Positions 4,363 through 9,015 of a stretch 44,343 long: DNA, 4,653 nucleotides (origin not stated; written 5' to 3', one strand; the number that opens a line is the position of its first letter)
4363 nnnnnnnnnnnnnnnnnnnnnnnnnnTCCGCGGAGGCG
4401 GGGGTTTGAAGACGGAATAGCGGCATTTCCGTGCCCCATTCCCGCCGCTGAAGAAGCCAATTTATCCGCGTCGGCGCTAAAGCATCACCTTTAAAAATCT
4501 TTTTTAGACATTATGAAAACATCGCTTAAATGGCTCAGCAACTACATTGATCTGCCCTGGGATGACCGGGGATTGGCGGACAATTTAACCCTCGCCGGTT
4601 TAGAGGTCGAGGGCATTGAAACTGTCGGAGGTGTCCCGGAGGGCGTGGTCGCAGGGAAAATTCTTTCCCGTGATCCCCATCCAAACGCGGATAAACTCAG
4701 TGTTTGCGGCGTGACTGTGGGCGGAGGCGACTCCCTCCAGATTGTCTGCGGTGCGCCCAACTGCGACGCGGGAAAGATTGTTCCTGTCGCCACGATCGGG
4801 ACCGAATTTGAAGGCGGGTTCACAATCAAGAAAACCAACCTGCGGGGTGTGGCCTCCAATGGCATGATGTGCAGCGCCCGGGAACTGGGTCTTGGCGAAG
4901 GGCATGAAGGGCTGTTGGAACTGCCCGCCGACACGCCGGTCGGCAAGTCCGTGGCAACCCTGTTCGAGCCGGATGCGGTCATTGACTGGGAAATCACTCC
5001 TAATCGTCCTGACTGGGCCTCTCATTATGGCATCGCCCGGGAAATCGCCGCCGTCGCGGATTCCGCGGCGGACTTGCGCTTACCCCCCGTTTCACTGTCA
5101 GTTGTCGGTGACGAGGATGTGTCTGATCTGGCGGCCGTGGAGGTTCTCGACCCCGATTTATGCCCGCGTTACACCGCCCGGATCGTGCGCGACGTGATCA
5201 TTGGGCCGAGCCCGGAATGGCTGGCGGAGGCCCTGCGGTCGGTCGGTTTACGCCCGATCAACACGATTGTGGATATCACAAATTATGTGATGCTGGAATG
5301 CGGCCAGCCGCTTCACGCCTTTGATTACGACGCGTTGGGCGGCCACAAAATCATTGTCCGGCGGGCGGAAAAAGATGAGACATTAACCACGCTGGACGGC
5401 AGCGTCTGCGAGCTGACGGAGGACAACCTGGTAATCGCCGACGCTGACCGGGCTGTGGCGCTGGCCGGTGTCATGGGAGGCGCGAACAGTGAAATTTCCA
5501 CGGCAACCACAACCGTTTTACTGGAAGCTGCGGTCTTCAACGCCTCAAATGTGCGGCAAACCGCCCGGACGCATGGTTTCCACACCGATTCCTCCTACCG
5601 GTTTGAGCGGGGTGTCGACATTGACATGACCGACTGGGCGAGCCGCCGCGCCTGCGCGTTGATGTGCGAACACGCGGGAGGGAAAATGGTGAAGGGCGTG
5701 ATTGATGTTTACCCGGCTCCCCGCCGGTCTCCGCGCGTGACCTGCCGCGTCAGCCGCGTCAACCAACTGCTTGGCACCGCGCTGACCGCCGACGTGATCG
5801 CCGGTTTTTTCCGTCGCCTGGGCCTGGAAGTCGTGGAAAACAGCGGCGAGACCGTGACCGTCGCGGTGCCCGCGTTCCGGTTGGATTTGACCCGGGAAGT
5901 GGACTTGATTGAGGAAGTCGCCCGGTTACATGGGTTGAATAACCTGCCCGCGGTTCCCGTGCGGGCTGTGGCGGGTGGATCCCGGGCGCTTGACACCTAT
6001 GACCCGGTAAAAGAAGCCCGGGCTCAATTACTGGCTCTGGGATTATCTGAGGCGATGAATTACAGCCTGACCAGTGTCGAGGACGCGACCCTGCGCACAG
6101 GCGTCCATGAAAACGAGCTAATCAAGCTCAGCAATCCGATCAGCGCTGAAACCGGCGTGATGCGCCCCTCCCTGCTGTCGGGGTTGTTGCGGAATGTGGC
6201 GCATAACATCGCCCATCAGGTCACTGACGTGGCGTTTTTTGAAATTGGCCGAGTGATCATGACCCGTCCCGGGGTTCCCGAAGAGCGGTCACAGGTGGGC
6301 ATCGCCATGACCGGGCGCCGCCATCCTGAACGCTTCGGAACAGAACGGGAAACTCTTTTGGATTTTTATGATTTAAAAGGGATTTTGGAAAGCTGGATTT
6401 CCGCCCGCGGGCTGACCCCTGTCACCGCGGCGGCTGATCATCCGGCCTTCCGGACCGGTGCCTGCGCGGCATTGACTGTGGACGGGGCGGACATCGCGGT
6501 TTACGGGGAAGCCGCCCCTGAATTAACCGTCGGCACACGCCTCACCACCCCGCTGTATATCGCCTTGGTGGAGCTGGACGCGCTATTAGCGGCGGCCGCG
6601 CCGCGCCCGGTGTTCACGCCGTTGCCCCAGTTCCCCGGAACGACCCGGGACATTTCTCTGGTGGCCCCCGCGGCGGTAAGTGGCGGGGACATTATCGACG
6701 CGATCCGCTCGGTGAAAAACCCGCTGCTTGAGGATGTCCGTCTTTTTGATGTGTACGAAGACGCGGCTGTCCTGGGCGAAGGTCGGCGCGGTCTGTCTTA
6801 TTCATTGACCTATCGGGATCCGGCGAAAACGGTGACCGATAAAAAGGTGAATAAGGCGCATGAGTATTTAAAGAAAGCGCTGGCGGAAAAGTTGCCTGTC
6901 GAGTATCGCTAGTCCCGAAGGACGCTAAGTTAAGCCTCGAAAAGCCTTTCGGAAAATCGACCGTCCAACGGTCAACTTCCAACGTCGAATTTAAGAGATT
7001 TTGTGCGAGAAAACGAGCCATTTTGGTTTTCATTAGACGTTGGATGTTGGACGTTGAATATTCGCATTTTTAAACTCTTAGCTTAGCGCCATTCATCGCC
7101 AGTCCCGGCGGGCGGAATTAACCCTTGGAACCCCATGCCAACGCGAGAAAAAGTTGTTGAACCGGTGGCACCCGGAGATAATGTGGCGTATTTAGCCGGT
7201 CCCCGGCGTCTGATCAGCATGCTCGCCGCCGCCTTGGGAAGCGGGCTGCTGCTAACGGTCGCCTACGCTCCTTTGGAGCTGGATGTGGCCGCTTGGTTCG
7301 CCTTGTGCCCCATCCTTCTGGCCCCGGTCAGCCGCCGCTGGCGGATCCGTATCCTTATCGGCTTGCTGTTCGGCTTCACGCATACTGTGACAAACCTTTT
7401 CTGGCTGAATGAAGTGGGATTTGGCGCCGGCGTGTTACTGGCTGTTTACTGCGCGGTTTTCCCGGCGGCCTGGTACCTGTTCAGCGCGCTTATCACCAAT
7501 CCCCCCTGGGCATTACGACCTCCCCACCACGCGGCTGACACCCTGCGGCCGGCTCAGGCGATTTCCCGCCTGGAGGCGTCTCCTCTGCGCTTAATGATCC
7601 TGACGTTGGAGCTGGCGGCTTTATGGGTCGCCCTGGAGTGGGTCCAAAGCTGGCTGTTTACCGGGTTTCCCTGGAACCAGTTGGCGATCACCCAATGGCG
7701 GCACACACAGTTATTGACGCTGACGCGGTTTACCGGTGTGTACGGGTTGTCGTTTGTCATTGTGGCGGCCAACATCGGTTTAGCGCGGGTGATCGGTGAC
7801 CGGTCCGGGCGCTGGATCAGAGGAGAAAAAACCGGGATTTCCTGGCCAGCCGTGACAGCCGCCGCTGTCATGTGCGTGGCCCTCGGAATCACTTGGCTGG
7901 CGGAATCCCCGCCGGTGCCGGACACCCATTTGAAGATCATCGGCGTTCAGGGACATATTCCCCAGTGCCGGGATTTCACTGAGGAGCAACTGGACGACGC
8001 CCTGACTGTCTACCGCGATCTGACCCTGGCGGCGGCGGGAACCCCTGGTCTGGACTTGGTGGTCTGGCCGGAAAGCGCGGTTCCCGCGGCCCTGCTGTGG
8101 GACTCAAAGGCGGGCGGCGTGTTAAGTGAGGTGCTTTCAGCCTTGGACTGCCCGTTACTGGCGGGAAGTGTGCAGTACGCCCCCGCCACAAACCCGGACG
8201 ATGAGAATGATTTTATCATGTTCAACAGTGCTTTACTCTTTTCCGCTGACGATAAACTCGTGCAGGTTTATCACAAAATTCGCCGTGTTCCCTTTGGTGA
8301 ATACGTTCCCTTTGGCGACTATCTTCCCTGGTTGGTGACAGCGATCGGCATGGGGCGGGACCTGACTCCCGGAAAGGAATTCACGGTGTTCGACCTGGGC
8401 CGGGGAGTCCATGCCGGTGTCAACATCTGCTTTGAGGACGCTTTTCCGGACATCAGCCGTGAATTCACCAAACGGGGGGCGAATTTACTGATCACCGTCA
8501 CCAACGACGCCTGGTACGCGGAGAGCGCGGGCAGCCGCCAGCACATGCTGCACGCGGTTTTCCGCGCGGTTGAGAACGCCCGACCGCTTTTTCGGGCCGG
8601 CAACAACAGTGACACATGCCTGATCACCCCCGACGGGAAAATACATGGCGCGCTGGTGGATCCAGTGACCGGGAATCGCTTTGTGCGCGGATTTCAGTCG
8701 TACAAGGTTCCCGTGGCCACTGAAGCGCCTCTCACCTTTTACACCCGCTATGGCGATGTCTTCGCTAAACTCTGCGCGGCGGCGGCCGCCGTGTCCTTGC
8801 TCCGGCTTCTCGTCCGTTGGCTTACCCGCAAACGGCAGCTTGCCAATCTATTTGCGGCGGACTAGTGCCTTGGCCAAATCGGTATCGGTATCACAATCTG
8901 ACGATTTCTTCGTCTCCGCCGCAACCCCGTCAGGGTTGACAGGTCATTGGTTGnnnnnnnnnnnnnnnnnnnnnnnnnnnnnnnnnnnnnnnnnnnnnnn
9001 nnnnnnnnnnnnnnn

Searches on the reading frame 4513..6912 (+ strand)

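Call 38: search_protein_families(library=pfam, proteins=[window:4513-6912:+])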
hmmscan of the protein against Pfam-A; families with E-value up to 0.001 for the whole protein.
window:4513-6912:+ (799 aa): 5 families
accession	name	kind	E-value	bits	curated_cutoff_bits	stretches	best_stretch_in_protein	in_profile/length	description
PF03483.22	B3_4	-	1.8e-69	233.2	29.3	1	217-389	2-174/174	B3/4 domain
PF17759.6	tRNA_synthFbeta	-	2.5e-44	151.8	22.4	1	495-684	18-210/214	Phenylalanyl tRNA synthetase beta chain CLM domain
PF03147.19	FDX-ACB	-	1.4e-21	77.1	31.1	1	705-799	1-94/94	Ferredoxin-fold anticodon binding domain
PF03484.21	B5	-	1.7e-20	73.4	28.6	1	409-474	1-66/67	tRNA synthetase B5 domain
PF01588.26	tRNA_bind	-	2.2e-19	69.8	27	1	46-145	2-95/96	Putative tRNA binding domain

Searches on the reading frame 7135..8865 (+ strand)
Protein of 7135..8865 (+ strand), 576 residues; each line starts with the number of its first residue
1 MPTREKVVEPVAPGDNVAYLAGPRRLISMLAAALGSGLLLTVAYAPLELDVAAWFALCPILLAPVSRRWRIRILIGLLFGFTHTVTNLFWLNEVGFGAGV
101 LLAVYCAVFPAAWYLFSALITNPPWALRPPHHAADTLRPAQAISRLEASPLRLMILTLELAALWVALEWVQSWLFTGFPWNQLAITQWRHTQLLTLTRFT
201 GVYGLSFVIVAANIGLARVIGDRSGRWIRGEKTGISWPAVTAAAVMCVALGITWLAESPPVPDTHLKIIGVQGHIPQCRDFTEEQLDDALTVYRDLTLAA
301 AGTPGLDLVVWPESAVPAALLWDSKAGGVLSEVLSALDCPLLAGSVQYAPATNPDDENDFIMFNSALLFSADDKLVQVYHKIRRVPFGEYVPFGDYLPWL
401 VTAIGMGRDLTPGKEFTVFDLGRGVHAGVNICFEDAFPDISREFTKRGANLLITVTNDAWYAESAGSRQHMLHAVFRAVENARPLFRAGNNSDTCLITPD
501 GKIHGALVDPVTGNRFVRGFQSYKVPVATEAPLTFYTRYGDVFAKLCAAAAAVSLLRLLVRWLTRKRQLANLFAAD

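Call 38: search_protein_families(library=pfam, proteins=[window:7135-8865:+])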
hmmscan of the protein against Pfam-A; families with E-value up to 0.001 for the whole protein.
window:7135-8865:+ (576 aa): 2 families
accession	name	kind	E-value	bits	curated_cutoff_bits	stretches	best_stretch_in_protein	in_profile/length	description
PF20154.4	LNT_N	-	3.5e-26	92.7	27.1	1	36-214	1-158/159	Apolipoprotein N-acyltransferase N-terminal domain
PF00795.27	CN_hydrolase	-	2.6e-24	86.4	23.2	1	296-504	24-231/256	Carbon-nitrogen hydrolase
